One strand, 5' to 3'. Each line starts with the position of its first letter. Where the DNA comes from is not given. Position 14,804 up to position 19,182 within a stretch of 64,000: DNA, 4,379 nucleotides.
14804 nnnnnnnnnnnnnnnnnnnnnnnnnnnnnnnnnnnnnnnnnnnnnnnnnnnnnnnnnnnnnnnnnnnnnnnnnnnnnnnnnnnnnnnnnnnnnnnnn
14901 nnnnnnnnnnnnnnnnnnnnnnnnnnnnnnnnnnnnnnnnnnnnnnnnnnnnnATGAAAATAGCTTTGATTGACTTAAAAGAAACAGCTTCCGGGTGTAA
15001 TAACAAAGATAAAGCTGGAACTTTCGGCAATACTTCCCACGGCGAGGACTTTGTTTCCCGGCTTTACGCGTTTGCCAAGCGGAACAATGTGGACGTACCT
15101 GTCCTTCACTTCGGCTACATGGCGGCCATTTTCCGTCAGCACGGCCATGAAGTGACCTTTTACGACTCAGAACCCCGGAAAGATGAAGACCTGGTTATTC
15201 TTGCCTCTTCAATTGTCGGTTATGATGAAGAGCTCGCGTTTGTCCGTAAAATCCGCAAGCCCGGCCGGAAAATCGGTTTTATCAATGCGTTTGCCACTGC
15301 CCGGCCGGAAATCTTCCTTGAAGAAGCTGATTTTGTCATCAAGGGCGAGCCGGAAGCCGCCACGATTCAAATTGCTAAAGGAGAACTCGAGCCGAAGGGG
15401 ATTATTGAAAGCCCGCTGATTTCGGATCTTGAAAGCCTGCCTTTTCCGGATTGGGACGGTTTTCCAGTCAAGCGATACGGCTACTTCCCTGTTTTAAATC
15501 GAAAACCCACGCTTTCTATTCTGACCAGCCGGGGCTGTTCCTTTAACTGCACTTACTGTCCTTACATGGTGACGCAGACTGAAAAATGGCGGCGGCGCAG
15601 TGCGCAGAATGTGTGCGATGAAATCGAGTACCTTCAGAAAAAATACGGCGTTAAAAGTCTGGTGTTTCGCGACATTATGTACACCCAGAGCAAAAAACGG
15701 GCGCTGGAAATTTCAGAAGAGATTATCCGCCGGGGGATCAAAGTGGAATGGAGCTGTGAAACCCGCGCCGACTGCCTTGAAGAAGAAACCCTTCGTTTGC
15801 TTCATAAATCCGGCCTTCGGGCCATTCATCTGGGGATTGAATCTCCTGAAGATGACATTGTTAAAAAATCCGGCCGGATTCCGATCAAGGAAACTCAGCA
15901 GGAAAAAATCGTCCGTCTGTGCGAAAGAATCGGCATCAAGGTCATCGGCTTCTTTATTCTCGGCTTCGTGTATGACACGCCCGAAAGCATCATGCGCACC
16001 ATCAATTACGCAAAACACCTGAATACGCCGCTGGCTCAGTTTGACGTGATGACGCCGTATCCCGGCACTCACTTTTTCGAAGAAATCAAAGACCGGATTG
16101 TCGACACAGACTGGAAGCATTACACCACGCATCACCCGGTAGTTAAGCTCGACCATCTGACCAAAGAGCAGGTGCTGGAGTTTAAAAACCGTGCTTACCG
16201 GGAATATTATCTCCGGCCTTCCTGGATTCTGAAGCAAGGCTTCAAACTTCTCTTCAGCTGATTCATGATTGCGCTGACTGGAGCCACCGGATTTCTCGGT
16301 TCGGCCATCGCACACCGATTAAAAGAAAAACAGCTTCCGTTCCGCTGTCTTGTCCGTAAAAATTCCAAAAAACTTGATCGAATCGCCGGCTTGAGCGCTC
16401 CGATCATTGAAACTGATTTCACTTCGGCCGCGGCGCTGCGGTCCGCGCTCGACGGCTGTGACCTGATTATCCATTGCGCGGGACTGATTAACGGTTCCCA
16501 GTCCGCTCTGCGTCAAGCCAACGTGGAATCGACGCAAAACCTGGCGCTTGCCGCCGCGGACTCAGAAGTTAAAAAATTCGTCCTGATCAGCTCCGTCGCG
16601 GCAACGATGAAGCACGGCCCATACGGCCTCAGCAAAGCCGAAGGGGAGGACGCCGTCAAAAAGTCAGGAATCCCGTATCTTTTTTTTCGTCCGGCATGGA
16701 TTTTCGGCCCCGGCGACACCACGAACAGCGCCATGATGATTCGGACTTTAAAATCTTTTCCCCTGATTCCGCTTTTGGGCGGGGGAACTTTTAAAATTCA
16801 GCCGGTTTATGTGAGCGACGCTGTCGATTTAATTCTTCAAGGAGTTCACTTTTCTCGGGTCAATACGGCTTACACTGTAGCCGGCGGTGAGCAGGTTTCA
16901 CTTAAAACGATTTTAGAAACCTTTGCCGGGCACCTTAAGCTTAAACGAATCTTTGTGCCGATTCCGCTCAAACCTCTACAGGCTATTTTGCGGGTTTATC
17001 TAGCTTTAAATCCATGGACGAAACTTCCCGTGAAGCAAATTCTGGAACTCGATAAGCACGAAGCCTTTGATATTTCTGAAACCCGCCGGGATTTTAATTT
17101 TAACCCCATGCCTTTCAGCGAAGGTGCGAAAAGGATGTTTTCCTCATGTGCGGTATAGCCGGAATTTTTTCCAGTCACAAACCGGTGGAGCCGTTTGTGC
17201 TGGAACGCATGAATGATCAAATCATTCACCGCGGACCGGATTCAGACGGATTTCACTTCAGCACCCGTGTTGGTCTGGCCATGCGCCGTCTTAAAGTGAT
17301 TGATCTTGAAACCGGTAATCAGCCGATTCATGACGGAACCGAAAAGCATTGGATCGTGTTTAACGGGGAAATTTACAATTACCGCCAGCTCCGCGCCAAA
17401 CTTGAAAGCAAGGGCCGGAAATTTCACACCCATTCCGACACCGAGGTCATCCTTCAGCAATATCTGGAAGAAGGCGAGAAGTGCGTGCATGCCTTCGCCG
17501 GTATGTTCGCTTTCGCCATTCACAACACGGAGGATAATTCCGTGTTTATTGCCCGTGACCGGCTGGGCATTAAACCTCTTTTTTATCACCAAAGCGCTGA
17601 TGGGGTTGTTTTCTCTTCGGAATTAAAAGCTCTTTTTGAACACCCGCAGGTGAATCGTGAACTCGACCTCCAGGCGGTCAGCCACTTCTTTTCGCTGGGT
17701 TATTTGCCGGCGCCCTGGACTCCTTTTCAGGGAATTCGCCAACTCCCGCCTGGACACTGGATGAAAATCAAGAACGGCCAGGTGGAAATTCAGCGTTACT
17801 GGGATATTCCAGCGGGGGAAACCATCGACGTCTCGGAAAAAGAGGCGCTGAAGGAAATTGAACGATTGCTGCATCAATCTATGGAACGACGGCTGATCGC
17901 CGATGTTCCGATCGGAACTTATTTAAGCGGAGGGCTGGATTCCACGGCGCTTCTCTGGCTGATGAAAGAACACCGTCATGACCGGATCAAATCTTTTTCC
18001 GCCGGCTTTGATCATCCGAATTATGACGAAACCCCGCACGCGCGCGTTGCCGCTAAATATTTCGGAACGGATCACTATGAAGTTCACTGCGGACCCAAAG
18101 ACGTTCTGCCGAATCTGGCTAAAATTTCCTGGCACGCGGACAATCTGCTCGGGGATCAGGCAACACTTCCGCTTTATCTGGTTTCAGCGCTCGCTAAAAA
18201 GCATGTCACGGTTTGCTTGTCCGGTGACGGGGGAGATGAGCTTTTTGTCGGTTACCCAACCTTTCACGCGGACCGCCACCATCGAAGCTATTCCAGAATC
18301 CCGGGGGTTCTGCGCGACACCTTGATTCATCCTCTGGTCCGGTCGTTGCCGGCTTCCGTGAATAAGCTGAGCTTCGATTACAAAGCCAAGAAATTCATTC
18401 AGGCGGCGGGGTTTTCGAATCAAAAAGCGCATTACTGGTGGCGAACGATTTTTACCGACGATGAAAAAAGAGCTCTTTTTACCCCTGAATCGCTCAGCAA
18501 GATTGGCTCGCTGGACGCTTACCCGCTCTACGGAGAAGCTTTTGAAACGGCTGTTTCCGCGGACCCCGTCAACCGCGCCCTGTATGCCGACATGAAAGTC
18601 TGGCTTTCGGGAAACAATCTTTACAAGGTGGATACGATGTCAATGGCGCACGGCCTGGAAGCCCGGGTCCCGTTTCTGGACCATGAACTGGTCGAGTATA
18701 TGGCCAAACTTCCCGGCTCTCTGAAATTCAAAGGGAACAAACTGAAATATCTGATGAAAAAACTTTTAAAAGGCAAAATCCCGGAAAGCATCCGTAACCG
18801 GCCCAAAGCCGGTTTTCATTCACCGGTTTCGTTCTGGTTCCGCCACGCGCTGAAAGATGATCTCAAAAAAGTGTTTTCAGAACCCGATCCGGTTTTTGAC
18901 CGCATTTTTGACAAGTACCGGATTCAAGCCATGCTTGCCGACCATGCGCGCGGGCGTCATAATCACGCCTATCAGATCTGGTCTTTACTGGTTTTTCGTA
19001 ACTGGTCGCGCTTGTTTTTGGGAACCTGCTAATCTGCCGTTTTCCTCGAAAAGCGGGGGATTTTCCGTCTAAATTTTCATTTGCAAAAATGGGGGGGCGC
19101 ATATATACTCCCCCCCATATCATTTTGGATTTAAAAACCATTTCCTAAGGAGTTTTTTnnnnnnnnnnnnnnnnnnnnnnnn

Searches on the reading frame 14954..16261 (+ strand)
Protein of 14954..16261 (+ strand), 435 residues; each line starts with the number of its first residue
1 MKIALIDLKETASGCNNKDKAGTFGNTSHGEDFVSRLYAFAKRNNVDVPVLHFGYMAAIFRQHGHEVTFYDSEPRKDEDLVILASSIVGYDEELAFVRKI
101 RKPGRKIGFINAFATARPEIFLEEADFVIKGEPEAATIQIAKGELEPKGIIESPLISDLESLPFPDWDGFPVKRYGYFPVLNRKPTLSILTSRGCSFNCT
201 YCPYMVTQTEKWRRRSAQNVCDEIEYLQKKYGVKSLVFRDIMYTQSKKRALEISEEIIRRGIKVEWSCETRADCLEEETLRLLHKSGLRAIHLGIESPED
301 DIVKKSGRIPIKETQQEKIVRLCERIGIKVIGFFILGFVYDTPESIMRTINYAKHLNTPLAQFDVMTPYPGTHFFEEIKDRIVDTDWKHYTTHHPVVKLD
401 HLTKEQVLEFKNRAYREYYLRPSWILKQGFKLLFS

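Call 7: search_protein_families(library=pfam, proteins=[window:14954-16261:+], max_evalue=0.01)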
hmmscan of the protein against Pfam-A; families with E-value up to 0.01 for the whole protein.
window:14954-16261:+ (435 aa): 2 families
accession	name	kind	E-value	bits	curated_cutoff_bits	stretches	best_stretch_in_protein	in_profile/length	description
PF04055.27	Radical_SAM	-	5.7e-17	62.8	29.5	1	190-352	2-165/166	Radical SAM superfamily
PF02310.24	B12-binding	-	0.0026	18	32.1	0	47-81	11-44/121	B12 binding domain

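Call 24: search_protein_families(library=ncbifam, proteins=[window:14954-16261:+], max_evalue=0.001)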
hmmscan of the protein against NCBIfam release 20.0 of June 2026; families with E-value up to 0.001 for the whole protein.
window:14954-16261:+ (435 aa): 29 families (the best 25 are shown)
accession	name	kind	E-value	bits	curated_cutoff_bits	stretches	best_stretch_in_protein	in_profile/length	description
TIGR03471.1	HpnJ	equivalog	1.1e-53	182.8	577.6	1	76-431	67-445/472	hopanoid biosynthesis associated radical SAM protein HpnJ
TIGR02026.1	BchE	equivalog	1.4e-42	146.3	481.35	1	153-423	164-431/497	magnesium-protoporphyrin IX monomethyl ester anaerobic oxidative cyclase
NF033070.1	rSAM_AprD4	equivalog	7.7e-35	120.6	500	1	152-407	163-420/456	AprD4 family radical SAM diol-dehydratase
TIGR04072.2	rSAM_ladder_B12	equivalog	4.5e-31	108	360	1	120-386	114-381/443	lipid biosynthesis B12-binding/radical SAM protein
NF050148.1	rSAM_ApyD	equivalog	6.5e-31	107.4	750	1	153-425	173-436/645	RiPP biosynthesis radical SAM protein ApyD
NF038361.1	rSAM_Sden_1168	equivalog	2.1e-26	92.6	575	1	156-378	247-473/560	Sden_1168 family B12-binding radical SAM P-methyltransferase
TIGR04479.1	bcpD_PhpK_rSAM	subfamily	3.2e-24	85.2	600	1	175-355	230-408/504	PhpK family radical SAM P-methyltransferase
TIGR04385.1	B12_rSAM_cofa1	equivalog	1.5e-23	83.7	450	1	177-357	186-361/438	B12 lower ligand biosynthesis radical SAM protein BzaD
TIGR04367.1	HpnR_B12_rSAM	equivalog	2.7e-20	72.4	650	1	174-398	175-393/490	hopanoid C-3 methylase HpnR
TIGR03975.1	rSAM_ocin_1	subfamily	9.2e-19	67.4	281.85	1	151-361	226-438/606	RiPP maturation radical SAM C-methyltransferase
TIGR04014.1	B12_SAM_MJ_0865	equivalog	1.3e-18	67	360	1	189-381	163-361/434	methyl-coenzyme M reductase glutamine C-methyltransferase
TIGR04013.1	B12_SAM_MJ_1487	hypoth_equivalog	8.7e-18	64.3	251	1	81-382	45-361/382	TIGR04013 family B12-binding domain/radical SAM domain-containing protein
NF045585.1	rSAM_slr0320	equivalog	9.6e-16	57.4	775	1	187-358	236-411/511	photosystem II high light acclimation radical SAM protein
TIGR04295.1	B12_rSAM_oligo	hypoth_equivalog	3.8e-15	55.5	400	1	108-301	105-307/422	TIGR04295 family B12-binding domain-containing radical SAM protein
NF040542.1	rSAM_RCCLKC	equivalog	1.4e-13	50.8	450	1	92-336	64-330/423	arsinothricin biosynthesis radical SAM protein ArsL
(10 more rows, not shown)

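Call 67: search_solved_structures(query=window:14954-16261:+, max_evalue=0.001)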
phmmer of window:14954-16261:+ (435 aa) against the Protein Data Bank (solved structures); distinct sequences matched with E-value up to 0.001: 3.
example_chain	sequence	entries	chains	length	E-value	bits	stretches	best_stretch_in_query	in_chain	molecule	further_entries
6fd2_B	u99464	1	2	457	3.3e-28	101.9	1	152-403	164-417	Putative apramycin biosynthetic oxidoreductase 4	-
6wte_A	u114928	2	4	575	3.4e-07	32.7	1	146-365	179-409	B12-binding domain-containing protein | Tryptophan-C2-methyltransferase containing B12-binding domain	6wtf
9ccb_A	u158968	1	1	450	1.8e-06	30.3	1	183-380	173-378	Radical SAM core domain-containing protein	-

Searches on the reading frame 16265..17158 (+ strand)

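Call 7: search_protein_families(library=pfam, proteins=[window:16265-17158:+], max_evalue=0.01)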
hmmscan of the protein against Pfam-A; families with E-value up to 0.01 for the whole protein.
window:16265-17158:+ (297 aa): 9 families
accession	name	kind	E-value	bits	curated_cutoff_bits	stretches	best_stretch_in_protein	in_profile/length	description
PF01370.27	Epimerase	-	8.7e-25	88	20.9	1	2-192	1-223/240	NAD dependent epimerase/dehydratase family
PF13460.12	NAD_binding_10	-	1.6e-19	70.9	27.2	1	6-153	1-152/184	NAD(P)H-binding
PF01073.25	3Beta_HSD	-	9.4e-16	58.1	22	1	4-113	2-119/280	3-beta hydroxysteroid dehydrogenase/isomerase family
PF07993.18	NAD_binding_4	-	3.6e-14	53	20.1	2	57-117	81-142/258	Male sterility protein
PF04321.23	RmlD_sub_bind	-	2.3e-12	47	27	1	2-164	3-169/287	RmlD substrate binding domain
PF05368.20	NmrA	-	1.6e-11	44.8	27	1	2-140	5-143/298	NmrA-like family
PF02719.21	Polysacc_synt_2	-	1.6e-07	31.3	20.2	1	3-130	2-148/293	Polysaccharide biosynthesis protein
PF16363.11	GDP_Man_Dehyd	-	0.00026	21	27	1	5-110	3-129/332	GDP-mannose 4,6 dehydratase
PF08659.16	KR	-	0.0086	16.4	22.6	0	4-116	5-142/180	KR domain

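Call 24: search_protein_families(library=ncbifam, proteins=[window:16265-17158:+], max_evalue=0.001)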
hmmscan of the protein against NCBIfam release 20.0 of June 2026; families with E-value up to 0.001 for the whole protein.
window:16265-17158:+ (297 aa): 18 families
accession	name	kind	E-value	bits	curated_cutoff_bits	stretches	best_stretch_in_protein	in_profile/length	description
TIGR03466.1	HpnA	hypoth_equivalog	1.1e-23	83.7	367.65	1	4-119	5-121/327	hopanoid-associated sugar epimerase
NF042422.1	oxyalk_red_OleD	equivalog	1.1e-16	61.2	580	1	2-115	3-115/329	2-alkyl-3-oxoalkanoate reductase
NF042423.1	oxyalk_red_Shew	equivalog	7.3e-16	58.1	580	1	3-115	12-123/331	2-alkyl-3-oxoalkanoate reductase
TIGR01746.1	Thioester-redct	subfamily_domain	5.1e-14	52.3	213.35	2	64-116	88-142/371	thioester reductase domain-containing protein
NF004520.0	PRK05865.1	equivalog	1.2e-13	49.9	1509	1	2-216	3-194/854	sugar epimerase family protein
TIGR01777.1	yfcH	hypoth_equivalog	1.3e-11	44.6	207.35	1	2-114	1-114/292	TIGR01777 family oxidoreductase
NF052578.1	StrlDmthSdmBMthl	equivalog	2.8e-11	43.8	600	1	4-121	5-123/328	sterol demethylase protein SdmB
NF041293.1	G6PDh_Azf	equivalog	2.8e-11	43.3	400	1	2-113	5-118/252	NAD-dependent glucose-6-phosphate dehydrogenase Azf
NF005539.0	PRK07201.1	equivalog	5e-11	42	549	1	4-243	5-288/657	SDR family oxidoreductase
NF050030.1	thlkprotThyD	equivalog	1.4e-10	40.9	400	1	2-135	3-142/305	thylakoid membrane protein ThyD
TIGR01214.1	rmlD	equivalog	2.2e-09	36.8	224.05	1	2-161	2-166/285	dTDP-4-dehydrorhamnose reductase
TIGR04180.1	EDH_00030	hypoth_equivalog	2.7e-08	33.3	475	1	3-110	2-121/297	NAD-dependent 4,6-dehydratase LegB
NF047837.1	UDPAcbARedWbcJ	equivalog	4.4e-07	29.1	500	1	54-157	36-146/372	UDP-2-acetamido-2,6-beta-L-arabino-hexul-4-ose reductase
TIGR02197.1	heptose_epim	equivalog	3.8e-06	26.3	274.6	1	2-119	1-122/316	ADP-glyceromanno-heptose 6-epimerase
TIGR01179.1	galE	equivalog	2.8e-05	23.1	262.3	1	2-113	2-124/332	UDP-glucose 4-epimerase GalE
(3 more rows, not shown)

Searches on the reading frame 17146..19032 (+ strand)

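Call 7: search_protein_families(library=pfam, proteins=[window:17146-19032:+], max_evalue=0.01)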
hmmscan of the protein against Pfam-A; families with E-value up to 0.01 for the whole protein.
window:17146-19032:+ (628 aa): 4 families
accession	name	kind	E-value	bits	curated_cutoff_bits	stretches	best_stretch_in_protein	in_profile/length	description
PF00733.27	Asn_synthase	-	2.1e-97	327.4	21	1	237-621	1-353/354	Asparagine synthase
PF13537.11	GATase_7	-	1e-44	151.9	25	1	47-164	2-122/123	Glutamine amidotransferase domain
PF13522.11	GATase_6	-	1.1e-38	132.7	27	1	31-159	1-130/130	Glutamine amidotransferase domain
PF12481.13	DUF3700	-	2.6e-05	24.2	27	1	111-159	123-171/228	Aluminium induced protein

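Call 24: search_protein_families(library=ncbifam, proteins=[window:17146-19032:+], max_evalue=0.001)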
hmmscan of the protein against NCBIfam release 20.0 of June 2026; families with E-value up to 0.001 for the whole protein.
window:17146-19032:+ (628 aa): 9 families
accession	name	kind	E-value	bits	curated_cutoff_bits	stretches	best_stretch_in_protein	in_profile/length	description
TIGR03108.1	eps_aminotran_1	hypoth_equivalog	3.2e-170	567.9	816.9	1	1-619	1-623/628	XrtA/PEP-CTERM system amidotransferase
TIGR01536.1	asn_synth_AEB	equivalog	1.3e-149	499.5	267.1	1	2-557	1-517/517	asparagine synthase (glutamine-hydrolyzing)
TIGR03104.1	trio_amidotrans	equivalog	1.5e-118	396.6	570.1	2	1-371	1-381/589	N-acetylglutaminylglutamine amidotransferase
NF006949.0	PRK09431.1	equivalog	5.7e-94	315.6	499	3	1-166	1-168/554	asparagine synthase B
NF033535.1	lass_lactam_cya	exception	1.7e-72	245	525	2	1-366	1-375/668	lasso peptide isopeptide bond-forming cyclase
NF033561.1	macrolact_Ik_Al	subfamily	2.2e-20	72.8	300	1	112-556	74-491/561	albusnodin/ikarugamycin family macrolactam cyclase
TIGR01134.1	purF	equivalog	8.4e-13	48.5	350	1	58-168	84-204/432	amidophosphoribosyltransferase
NF001484.0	PRK00331.1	subfamily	5.2e-12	44.9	381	1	60-171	87-206/601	isomerizing glutamine--fructose-6-phosphate transaminase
TIGR01135.1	glmS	equivalog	3.2e-11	42.4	418.05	1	60-169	86-203/607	glutamine--fructose-6-phosphate transaminase (isomerizing)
